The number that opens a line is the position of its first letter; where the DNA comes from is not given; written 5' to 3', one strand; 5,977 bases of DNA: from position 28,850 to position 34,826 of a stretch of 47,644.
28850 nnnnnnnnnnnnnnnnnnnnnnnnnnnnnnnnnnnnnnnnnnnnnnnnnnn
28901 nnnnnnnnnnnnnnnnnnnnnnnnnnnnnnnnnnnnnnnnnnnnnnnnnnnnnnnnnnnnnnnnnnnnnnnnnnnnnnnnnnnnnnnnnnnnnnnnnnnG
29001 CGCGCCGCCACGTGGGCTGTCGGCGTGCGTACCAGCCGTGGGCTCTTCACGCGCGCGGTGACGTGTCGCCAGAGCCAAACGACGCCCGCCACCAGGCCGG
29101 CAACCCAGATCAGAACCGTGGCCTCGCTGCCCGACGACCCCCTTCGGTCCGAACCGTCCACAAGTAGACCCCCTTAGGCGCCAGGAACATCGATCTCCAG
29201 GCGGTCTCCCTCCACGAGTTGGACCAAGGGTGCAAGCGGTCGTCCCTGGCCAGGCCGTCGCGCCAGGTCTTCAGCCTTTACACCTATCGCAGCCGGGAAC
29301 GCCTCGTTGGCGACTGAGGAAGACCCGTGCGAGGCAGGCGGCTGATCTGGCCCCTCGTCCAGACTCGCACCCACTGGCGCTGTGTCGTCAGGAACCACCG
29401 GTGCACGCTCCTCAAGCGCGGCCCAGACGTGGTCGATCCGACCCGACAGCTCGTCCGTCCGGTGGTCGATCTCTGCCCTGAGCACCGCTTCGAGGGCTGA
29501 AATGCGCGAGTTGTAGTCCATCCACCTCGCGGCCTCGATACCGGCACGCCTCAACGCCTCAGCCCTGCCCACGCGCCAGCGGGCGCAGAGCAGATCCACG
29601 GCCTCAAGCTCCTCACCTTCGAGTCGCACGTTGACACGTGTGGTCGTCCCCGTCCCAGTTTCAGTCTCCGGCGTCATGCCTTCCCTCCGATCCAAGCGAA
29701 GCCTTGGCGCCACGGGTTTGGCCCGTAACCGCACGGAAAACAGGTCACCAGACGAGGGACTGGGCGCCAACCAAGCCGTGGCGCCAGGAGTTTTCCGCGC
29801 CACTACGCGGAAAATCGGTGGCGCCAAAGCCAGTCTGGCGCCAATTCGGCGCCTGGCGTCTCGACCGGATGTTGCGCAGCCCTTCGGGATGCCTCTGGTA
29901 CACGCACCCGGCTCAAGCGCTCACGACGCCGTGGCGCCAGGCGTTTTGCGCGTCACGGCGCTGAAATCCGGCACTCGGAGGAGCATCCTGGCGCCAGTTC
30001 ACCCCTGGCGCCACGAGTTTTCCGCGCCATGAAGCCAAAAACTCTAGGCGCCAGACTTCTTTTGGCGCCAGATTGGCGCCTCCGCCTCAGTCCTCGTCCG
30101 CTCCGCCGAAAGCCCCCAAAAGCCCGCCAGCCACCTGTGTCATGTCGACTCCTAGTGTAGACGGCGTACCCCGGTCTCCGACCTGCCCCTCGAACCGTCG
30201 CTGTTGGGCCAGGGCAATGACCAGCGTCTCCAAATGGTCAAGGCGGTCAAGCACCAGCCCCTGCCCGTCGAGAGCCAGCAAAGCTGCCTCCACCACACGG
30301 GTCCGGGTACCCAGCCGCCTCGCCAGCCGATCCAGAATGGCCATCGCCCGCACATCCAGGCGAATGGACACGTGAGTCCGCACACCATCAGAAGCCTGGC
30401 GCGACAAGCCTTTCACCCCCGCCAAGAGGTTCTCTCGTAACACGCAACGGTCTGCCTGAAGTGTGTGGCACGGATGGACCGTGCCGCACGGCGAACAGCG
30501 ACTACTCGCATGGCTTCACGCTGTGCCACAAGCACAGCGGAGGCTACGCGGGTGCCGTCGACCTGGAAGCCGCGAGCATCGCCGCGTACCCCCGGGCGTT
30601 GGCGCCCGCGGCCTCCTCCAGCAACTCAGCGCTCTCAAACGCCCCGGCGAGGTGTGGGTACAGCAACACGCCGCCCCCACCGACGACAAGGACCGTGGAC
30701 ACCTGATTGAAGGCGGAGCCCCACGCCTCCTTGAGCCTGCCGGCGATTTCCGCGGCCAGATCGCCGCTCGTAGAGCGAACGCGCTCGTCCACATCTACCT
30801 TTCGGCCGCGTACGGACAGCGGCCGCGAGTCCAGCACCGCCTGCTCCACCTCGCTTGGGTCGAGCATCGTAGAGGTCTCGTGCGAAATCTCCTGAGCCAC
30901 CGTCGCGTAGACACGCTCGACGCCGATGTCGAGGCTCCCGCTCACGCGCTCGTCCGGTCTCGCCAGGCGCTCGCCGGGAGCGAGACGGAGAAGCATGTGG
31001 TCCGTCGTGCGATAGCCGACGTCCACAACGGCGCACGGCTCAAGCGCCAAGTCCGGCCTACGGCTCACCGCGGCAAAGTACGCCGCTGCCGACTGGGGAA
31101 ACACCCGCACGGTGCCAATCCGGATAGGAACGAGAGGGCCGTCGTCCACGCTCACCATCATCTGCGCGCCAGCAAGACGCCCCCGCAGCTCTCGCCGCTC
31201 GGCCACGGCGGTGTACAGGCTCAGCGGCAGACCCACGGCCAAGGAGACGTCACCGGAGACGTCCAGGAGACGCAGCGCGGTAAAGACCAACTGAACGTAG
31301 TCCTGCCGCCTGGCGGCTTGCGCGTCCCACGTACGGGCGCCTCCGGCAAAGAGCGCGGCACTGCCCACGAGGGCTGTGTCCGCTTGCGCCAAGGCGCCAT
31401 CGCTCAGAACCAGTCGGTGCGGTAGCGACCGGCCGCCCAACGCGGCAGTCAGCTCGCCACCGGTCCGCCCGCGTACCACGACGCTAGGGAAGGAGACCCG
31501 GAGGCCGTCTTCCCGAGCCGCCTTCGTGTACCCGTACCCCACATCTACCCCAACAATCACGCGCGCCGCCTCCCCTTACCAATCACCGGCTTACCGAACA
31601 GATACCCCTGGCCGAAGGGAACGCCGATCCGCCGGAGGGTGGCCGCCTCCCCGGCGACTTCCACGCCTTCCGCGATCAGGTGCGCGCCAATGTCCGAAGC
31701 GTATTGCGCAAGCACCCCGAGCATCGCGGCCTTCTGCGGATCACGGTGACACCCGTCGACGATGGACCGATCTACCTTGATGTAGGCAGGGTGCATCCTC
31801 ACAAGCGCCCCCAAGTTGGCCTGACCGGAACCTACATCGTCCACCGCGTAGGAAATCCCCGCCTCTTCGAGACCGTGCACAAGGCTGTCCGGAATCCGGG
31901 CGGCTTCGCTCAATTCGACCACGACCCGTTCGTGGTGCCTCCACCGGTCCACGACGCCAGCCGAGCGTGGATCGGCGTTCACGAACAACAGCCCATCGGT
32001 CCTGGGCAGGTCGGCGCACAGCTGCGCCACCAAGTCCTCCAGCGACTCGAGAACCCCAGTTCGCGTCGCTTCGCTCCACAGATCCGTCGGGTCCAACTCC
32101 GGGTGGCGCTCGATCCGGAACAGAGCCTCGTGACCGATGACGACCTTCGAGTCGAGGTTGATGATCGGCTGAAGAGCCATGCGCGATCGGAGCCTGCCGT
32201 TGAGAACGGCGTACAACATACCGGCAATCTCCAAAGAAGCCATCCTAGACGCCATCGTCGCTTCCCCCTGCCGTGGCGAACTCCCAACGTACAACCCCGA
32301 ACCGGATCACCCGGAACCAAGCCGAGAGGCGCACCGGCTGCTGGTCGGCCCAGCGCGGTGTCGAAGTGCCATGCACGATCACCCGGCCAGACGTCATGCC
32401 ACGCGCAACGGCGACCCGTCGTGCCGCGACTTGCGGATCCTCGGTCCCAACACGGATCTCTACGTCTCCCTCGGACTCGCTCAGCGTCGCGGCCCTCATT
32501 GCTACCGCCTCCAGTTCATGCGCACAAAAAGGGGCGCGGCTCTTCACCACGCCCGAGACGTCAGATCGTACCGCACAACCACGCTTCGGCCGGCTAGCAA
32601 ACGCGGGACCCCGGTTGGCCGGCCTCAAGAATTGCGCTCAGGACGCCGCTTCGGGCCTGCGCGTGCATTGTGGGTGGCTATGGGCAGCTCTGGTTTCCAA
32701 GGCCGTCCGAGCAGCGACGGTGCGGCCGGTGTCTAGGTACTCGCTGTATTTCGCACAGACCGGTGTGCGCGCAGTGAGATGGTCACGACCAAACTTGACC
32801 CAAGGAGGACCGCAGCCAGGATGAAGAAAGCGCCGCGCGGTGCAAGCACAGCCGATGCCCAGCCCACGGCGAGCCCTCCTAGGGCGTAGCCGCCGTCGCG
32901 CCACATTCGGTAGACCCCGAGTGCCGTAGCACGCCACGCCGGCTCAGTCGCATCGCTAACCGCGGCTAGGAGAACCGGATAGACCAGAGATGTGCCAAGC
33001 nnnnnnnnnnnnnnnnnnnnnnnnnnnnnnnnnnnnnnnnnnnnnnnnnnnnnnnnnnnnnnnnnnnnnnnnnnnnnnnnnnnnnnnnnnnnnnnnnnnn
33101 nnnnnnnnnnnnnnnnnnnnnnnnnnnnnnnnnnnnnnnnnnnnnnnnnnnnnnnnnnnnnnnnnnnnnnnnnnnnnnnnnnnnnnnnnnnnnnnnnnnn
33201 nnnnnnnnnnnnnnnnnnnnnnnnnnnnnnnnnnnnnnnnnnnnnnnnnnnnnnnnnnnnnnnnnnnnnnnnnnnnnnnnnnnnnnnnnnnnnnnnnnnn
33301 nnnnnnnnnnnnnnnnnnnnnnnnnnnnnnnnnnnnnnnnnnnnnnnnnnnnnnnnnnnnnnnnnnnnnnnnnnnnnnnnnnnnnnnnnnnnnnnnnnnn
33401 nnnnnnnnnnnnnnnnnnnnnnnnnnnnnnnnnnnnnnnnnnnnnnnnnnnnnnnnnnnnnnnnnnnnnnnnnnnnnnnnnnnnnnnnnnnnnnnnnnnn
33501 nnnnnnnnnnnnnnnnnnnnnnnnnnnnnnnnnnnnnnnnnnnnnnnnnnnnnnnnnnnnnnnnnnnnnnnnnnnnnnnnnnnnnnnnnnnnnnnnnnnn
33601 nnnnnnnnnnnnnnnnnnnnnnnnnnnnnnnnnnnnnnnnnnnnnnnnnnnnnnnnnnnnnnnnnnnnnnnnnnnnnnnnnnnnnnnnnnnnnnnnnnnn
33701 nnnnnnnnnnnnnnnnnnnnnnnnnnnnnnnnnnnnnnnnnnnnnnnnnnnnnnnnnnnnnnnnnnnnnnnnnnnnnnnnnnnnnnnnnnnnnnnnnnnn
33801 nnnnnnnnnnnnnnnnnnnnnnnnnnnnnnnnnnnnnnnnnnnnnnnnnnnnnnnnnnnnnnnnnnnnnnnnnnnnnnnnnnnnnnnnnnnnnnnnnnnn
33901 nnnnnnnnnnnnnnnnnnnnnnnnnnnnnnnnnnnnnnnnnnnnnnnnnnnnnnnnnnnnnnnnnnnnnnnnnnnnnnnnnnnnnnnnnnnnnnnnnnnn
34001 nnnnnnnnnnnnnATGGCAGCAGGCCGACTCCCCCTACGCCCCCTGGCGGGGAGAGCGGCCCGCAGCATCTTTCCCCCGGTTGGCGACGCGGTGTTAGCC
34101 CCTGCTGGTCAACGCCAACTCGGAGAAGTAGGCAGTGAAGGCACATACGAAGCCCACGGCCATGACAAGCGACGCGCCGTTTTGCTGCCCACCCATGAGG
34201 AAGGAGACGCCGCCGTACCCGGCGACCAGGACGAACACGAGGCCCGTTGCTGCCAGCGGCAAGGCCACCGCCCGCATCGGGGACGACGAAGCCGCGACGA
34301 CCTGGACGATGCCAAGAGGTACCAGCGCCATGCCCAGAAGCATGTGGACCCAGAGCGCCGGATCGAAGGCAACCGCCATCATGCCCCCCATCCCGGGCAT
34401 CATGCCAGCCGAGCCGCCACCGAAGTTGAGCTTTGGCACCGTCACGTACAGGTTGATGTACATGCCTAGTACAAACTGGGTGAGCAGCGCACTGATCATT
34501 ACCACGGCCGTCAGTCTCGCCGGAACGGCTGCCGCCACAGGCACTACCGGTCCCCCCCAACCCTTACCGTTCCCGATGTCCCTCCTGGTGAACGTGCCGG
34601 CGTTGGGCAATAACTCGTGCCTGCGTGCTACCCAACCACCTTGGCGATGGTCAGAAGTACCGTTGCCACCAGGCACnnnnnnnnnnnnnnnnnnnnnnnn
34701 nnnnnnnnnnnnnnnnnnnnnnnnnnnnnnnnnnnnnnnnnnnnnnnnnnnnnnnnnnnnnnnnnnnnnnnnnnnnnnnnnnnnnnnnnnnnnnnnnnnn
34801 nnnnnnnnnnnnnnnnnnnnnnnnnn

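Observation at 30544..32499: EAL phosphodiesterase translationally coupled to ParM inside a partition operon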

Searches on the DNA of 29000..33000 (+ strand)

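Call 7: search_dna_similar(query=window:29000-33000:+, collection=plasmids, mode=near, max_rows=20)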
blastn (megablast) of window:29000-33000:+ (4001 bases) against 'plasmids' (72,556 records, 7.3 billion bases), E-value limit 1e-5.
No match.

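Call 54: search_rna_families(source=window, start=32400, end=32800, threshold=evalue, max_evalue=1)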
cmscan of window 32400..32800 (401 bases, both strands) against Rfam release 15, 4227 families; matches with E-value up to 1: 0.
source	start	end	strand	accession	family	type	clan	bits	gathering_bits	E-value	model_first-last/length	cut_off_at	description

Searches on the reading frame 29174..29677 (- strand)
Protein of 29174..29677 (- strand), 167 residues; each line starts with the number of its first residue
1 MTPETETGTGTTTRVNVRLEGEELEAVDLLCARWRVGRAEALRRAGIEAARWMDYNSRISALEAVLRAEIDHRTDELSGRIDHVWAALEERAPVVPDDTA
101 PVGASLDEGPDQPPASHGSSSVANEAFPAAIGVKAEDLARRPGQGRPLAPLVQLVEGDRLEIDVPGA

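Call 107: search_protein_families(library=pfam, proteins=[window:29174-29677:-], max_evalue=0.001)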
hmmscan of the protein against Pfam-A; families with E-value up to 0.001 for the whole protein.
window:29174-29677:- (167 aa): 1 family
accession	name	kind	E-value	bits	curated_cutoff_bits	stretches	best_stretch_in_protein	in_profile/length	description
PF01402.27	RHH_1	-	0.00086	19.6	20.5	1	14-45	1-32/39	Ribbon-helix-helix protein, copG family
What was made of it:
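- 29174..29677 (-): Second weak RHH protein (167 aa), directly upstream of the T4CP-like gene. RHH_1 E = 8.6e-4, below the cut-off (call 107).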

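Call 109: search_protein_families(library=padloc, proteins=[window:29174-29677:-], max_evalue=0.001)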
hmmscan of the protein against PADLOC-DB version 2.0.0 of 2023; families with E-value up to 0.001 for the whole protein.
window:29174-29677:- (167 aa): 0 families

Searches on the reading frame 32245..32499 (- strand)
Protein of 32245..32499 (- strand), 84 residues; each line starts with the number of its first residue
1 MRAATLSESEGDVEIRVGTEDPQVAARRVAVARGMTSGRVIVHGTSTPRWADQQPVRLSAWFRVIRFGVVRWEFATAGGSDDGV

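Call 71: predict_structure(protein=window:32245-32499:-)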
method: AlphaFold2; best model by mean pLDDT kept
length: 84 residues; sequences in the alignment: 1
mean_pLDDT: 64.3   pTM: 0.52
mean pLDDT of the five models: 64.3, 52.8, 52.4, 46.5, 45.4
residues with pLDDT >= 90: 0; 70-90: 34; 50-70: 35; < 50: 15
segments of 3 or more residues with pLDDT < 50: 1-3, 47-51, 78-84
pLDDT, mean of each block of 10 residues (from residue 1): 52 65 71 76 60 63 77 61 39
secondary structure, 60 per line:
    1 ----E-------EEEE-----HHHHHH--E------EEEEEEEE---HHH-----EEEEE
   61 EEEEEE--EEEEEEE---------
elements in order: E13-16 H22-27 E37-44 E56-66 E69-75

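Call 78: search_protein_representatives(protein=window:32245-32499:-)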
Query: 84 residues. Proteins with E-value up to 0.001 (for the whole library): 5; up to 1e-10: 2; up to 1e-30: 0. The best 5 are listed.
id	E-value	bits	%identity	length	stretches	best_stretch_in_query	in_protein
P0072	5.3e-28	112.6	67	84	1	1-83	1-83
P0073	1.8e-12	63.1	51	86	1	10-83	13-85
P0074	1.5e-10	57.0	51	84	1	1-83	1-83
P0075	2.3e-09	53.2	41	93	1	11-78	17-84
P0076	6.5e-05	39.1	45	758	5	9-34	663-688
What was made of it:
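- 32245..32499 (-): orf84: small conserved protein of unknown fold, first gene of the unit. It overlaps the EAL start by 11 nt. Only 4 relatives were found among 1.8 billion representative proteins (call 78).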

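Call 93: fold_search(model_id=the predicted structure, library=pdb)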
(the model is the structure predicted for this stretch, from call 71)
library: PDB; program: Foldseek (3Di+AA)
matches with E <= 10: 136; with E <= 0.001: 0
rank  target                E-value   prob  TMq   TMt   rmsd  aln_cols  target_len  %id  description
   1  5cs4_B                5.9e-02  0.41  0.35  0.09   8.9       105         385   15  Crystal structure of domains AC3-AC5 of yeast acetyl-CoA carboxylase (released 2015-10-28)
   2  7ozs_C                6.3e-02  0.28  0.30  0.14   9.9        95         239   13  Structure of the hexameric 5S RNP from C. thermophilum (released 2022-10-12)
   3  8i9r_Cy               7.6e-02  0.20  0.28  0.13  10.5        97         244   12  Cryo-EM structure of a Chaetomium thermophilum pre-60S ribosomal subunit - State 5S RNP (released 2023-05-17)
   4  5i6e                  9.3e-02  0.41  0.36  0.06   8.3        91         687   15  Crystal structure of the central domain of yeast acetyl-CoA carboxylase (released 2016-04-20)
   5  5csa_B                1.2e-01  0.30  0.35  0.05   9.2       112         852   14  Crystal structure of domains BT-BCCP-AC1-AC5 of yeast acetyl-CoA carboxylase (released 2015-10-28)
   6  8pv1_Cf               1.2e-01  0.14  0.27  0.12  10.6        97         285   12  Chaetomium thermophilum pre-60S State 6 - pre-5S rotation - L1 intermediate - composite structure (released 2023-11-15)
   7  6g2i_J                1.9e-01  0.60  0.44  0.04   4.5        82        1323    7  Filament of acetyl-CoA carboxylase and BRCT domains of BRCA1 (ACC-BRCT) at 5.9 A resolution (released 2018-06-13)
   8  6g2h_C                2.0e-01  0.44  0.40  0.05   5.4        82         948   10  Filament of acetyl-CoA carboxylase and BRCT domains of BRCA1 (ACC-BRCT) core at 4.6 A resolution (released 2018-06-13)
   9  5cs4_A                2.0e-01  0.25  0.36  0.09   9.4       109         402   15  Crystal structure of domains AC3-AC5 of yeast acetyl-CoA carboxylase (released 2015-10-28)
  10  7mqa_SM               3.2e-01  0.35  0.40  0.14   8.7        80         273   12  Cryo-EM structure of the human SSU processome, state post-A1 (released 2021-09-22)
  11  2r76_B                3.2e-01  0.03  0.13  0.11  13.0        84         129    5  Crystal structure of the rare lipoprotein B (SO_1173) from Shewanella oneidensis, Northeast Structural Genomics Consor (released 2007-09-25)
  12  5csl_B                5.5e-01  0.21  0.38  0.02   8.2        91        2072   14  Crystal structure of the 500 kD yeast acetyl-CoA carboxylase holoenzyme dimer (released 2015-10-28)
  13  5iv8_D                5.8e-01  0.06  0.19  0.11  12.3        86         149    7  The LPS Transporter LptDE from Klebsiella pneumoniae, core complex (released 2016-05-18)
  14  7xlj_A                5.8e-01  0.03  0.19  0.13  13.8        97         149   10  The crystal structure of ORE1(ANAC092) NAC domain (released 2023-03-29)
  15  4fd3_F                6.2e-01  0.06  0.21  0.12   9.4        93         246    9  Crystal structure of apo-formed ymtOAR1 (released 2013-06-05)
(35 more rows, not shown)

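Call 109: search_protein_families(library=padloc, proteins=[window:32245-32499:-], max_evalue=0.001)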
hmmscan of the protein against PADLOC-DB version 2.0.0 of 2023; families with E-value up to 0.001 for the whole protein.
window:32245-32499:- (84 aa): 0 families

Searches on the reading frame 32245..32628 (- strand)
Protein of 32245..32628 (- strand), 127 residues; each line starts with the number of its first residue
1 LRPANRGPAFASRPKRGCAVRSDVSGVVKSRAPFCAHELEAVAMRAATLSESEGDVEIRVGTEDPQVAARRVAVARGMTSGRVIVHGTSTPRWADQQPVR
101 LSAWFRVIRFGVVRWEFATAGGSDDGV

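Call 5: search_protein_families(library=pfam, proteins=[window:32245-32628:-], max_evalue=0.01)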
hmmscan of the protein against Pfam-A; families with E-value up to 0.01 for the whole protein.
window:32245-32628:- (127 aa): 0 families
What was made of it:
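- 32245..32499 (-): No Pfam hit (call 5).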

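Call 6: search_protein_families(library=ncbifam, proteins=[window:32245-32628:-], max_evalue=0.01)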
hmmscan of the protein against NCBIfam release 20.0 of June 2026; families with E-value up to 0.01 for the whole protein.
window:32245-32628:- (127 aa): 0 families

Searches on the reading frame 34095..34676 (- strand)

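Call 107: search_protein_families(library=pfam, proteins=[window:34095-34676:-], max_evalue=0.001)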
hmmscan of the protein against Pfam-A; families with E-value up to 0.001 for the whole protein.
window:34095-34676:- (193 aa): 1 family
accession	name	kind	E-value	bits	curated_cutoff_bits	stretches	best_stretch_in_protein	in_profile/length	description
PF04238.17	DUF420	-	0.00031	21.5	30.5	1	59-155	35-123/130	Protein of unknown function (DUF420)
